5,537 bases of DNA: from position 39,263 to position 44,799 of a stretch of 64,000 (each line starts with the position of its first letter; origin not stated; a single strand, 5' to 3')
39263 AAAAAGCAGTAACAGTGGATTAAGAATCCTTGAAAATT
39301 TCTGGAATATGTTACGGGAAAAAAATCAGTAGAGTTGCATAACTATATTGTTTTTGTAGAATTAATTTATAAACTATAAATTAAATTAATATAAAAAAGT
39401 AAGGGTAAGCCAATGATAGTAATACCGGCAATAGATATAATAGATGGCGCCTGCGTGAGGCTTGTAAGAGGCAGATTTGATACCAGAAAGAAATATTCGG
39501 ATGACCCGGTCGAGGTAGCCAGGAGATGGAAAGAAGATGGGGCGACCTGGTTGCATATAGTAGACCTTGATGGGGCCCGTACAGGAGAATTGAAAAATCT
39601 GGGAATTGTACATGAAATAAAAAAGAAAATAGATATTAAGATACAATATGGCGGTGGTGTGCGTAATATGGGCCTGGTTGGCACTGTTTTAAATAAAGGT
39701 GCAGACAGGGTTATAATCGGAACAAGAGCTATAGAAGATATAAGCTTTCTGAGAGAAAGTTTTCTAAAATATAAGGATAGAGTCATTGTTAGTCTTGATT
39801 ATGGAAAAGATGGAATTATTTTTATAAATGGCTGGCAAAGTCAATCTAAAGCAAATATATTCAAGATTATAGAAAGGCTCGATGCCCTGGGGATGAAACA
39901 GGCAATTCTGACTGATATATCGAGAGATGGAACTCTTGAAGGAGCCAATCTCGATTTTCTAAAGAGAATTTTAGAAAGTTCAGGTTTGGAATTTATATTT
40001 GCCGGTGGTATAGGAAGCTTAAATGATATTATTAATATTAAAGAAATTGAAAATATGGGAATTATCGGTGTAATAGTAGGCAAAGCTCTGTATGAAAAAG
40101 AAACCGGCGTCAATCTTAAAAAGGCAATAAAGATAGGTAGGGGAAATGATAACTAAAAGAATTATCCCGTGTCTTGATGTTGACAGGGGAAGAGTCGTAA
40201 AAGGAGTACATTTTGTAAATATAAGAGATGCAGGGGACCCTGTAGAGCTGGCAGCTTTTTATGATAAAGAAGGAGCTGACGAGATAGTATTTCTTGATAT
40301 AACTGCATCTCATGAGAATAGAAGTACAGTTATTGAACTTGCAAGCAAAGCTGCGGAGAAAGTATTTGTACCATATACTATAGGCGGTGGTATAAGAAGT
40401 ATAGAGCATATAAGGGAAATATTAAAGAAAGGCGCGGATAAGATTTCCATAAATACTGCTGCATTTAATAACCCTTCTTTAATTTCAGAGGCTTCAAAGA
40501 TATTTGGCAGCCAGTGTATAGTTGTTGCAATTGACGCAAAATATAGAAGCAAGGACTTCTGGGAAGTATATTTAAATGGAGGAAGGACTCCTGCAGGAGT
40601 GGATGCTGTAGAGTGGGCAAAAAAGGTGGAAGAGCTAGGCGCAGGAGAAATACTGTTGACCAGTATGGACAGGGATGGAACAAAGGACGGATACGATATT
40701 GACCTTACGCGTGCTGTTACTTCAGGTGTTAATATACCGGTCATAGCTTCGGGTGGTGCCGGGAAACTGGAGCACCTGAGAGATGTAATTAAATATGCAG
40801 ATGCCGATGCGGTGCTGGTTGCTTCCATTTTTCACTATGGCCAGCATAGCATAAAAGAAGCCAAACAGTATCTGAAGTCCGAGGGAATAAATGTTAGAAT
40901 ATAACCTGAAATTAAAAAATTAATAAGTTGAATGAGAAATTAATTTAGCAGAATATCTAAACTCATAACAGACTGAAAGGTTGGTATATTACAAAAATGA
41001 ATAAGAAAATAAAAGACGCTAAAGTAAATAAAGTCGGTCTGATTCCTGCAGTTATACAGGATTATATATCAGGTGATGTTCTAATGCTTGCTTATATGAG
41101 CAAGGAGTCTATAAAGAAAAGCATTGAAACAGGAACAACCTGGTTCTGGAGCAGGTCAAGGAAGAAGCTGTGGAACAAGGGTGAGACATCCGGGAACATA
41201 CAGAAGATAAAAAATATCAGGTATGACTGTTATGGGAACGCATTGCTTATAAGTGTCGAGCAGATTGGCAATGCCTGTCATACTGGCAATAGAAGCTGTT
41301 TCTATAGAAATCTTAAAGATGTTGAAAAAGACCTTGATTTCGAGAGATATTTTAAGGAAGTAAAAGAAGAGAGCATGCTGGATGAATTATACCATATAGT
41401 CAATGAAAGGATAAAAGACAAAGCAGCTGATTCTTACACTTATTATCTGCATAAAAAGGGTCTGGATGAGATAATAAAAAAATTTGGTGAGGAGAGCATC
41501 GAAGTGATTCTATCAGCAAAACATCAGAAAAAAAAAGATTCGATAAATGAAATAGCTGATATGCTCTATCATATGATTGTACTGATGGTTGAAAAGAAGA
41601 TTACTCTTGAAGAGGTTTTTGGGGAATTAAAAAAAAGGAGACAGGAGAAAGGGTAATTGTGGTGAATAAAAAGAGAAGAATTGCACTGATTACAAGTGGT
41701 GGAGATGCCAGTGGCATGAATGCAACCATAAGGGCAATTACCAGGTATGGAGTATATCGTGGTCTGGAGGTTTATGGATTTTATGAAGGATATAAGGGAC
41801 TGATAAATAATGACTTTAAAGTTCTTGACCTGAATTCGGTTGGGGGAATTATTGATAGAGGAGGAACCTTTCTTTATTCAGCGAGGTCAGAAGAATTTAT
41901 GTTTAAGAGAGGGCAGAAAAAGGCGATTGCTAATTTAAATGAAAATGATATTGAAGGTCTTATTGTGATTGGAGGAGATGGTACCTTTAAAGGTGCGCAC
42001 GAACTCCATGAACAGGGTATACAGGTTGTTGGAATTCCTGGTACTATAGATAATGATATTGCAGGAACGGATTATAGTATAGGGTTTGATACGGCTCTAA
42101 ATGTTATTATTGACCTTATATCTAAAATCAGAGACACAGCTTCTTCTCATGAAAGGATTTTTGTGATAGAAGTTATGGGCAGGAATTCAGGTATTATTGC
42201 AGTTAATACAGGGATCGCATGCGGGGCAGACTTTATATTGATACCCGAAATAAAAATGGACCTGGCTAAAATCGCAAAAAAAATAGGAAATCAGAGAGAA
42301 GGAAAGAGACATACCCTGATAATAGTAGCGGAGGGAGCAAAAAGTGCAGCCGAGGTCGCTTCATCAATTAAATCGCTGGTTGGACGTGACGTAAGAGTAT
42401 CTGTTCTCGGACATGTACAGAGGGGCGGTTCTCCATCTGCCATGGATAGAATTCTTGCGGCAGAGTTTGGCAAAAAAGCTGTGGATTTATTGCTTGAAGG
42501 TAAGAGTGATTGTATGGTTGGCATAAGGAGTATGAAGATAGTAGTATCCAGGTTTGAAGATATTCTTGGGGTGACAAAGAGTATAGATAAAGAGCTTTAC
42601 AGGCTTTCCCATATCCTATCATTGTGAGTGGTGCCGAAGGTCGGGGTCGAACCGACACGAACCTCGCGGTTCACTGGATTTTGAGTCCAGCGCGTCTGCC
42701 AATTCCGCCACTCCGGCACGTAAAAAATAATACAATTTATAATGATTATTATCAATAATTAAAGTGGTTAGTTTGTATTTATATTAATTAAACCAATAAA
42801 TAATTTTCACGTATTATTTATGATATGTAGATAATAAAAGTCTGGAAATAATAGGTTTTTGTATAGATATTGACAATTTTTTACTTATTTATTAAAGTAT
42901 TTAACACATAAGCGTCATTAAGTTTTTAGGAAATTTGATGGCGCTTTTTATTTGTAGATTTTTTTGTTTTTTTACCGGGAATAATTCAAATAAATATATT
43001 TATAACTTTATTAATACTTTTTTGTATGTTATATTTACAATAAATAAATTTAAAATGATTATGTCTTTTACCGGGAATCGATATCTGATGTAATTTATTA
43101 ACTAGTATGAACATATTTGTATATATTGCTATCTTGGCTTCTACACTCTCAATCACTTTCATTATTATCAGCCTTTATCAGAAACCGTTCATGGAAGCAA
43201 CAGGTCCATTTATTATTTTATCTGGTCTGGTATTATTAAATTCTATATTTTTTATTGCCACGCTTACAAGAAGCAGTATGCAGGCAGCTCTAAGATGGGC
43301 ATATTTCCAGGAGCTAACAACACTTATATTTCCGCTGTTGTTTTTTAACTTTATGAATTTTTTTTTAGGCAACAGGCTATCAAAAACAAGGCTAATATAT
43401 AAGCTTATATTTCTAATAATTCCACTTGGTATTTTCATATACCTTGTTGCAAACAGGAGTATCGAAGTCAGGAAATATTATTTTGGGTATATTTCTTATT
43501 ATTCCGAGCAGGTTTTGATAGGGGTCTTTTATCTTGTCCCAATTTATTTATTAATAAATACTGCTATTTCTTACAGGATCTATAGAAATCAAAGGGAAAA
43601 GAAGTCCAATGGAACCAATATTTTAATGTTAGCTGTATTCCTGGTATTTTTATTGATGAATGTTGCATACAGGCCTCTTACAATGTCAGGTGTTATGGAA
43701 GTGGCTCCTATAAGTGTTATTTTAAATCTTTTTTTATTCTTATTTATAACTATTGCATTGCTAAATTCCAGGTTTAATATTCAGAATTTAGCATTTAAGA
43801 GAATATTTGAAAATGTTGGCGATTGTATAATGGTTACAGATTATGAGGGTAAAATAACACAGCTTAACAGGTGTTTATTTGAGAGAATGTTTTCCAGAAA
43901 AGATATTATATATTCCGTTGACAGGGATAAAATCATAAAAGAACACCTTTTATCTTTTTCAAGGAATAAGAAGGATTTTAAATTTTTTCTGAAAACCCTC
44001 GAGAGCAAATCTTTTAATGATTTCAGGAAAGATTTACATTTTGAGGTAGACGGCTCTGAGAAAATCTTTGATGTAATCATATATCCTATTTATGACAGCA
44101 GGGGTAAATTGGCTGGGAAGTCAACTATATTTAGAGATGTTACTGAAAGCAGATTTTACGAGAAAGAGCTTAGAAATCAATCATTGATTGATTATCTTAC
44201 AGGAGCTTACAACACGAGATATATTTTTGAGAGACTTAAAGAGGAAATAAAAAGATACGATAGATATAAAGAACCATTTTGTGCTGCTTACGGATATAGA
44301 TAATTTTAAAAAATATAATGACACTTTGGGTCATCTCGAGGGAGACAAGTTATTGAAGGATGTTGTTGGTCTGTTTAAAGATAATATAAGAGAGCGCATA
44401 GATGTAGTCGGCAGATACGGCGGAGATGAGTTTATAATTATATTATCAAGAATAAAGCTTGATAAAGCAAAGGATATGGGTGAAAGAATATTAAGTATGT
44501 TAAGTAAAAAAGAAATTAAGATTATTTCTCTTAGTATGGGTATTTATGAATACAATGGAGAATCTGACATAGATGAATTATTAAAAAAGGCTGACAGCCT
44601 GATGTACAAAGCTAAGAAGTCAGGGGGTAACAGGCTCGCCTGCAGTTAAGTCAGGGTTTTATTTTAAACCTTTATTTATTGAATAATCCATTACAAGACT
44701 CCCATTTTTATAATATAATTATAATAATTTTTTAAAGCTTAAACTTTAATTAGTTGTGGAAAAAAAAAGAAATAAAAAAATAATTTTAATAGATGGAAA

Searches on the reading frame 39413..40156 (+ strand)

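Call 7: search_protein_families(library=pfam, proteins=[window:39413-40156:+], max_evalue=0.0001)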
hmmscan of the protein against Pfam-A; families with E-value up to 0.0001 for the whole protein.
window:39413-40156:+ (247 aa): 1 family
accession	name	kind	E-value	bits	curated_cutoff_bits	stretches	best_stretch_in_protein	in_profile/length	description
PF00977.27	His_biosynth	-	9.7e-72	241.5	23.6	1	3-230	2-226/228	Histidine biosynthesis protein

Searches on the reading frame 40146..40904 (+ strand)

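Call 7: search_protein_families(library=pfam, proteins=[window:40146-40904:+], max_evalue=0.0001)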
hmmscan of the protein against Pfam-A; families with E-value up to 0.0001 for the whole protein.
window:40146-40904:+ (252 aa): 4 families
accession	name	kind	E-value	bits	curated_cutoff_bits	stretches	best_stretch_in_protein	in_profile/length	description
PF00977.27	His_biosynth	-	1.8e-85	286.5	23.6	1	5-234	1-227/228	Histidine biosynthesis protein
PF01207.24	Dus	-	1.1e-08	35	20.4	0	153-226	139-214/311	Dihydrouridine synthase (Dus)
PF02581.23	TMP-TENI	-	7.7e-06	25.8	27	0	36-103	108-177/180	Thiamine monophosphate synthase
PF03060.21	NMO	-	3.4e-05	23.8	28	0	152-229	143-225/331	Nitronate monooxygenase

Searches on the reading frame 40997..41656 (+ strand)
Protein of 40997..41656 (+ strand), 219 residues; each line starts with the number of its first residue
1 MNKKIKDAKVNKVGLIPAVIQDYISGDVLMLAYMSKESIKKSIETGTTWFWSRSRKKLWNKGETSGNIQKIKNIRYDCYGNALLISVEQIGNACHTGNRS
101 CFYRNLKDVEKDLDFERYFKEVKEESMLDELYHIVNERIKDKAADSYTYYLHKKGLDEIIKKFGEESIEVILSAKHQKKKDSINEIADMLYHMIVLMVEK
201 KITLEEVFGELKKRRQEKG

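Call 7: search_protein_families(library=pfam, proteins=[window:40997-41656:+], max_evalue=0.0001)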
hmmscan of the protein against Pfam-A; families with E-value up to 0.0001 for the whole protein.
window:40997-41656:+ (219 aa): 2 families
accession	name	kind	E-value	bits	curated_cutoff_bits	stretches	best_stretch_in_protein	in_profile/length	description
PF01502.23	PRA-CH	-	1.8e-34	117.9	27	1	30-103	1-74/74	Phosphoribosyl-AMP cyclohydrolase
PF01503.22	PRA-PH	-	1.5e-17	64.2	21.3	1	129-214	2-85/86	Phosphoribosyl-ATP pyrophosphohydrolase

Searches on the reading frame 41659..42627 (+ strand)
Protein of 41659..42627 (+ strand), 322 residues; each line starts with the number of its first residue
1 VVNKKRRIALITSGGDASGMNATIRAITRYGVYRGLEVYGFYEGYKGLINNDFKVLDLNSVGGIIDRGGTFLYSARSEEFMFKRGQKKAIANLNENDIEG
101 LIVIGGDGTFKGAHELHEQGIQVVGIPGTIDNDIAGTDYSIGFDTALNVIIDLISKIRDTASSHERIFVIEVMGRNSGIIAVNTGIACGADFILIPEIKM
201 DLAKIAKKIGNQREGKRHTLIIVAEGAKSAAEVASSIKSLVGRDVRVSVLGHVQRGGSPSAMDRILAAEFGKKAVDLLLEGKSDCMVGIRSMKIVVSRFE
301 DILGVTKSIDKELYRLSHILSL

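Call 7: search_protein_families(library=pfam, proteins=[window:41659-42627:+], max_evalue=0.0001)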
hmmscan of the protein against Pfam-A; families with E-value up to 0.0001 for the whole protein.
window:41659-42627:+ (322 aa): 2 families
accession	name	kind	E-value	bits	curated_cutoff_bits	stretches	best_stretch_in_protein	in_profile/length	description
PF00365.25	PFK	-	2.8e-112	375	30.9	1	7-278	1-277/277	Phosphofructokinase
PF01513.26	NAD_kinase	-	5.1e-05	24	25.5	0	72-127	47-103/130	ATP-NAD kinase N-terminal domain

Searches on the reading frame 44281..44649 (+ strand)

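Call 10: search_protein_families(library=pfam, proteins=[window:44281-44649:+], max_evalue=0.0001)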
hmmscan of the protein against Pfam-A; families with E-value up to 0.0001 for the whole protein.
window:44281-44649:+ (122 aa): 2 families
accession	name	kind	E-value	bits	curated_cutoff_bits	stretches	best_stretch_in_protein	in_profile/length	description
PF00990.26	GGDEF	-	3.4e-33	115.1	23.8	1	2-118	36-161/161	Diguanylate cyclase, GGDEF domain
PF24898.2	GGDEF_GdpP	-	1.7e-07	32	30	1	5-119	2-116/126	Cyclic-di-AMP phosphodiesterase GdpP-like, GGDEF domain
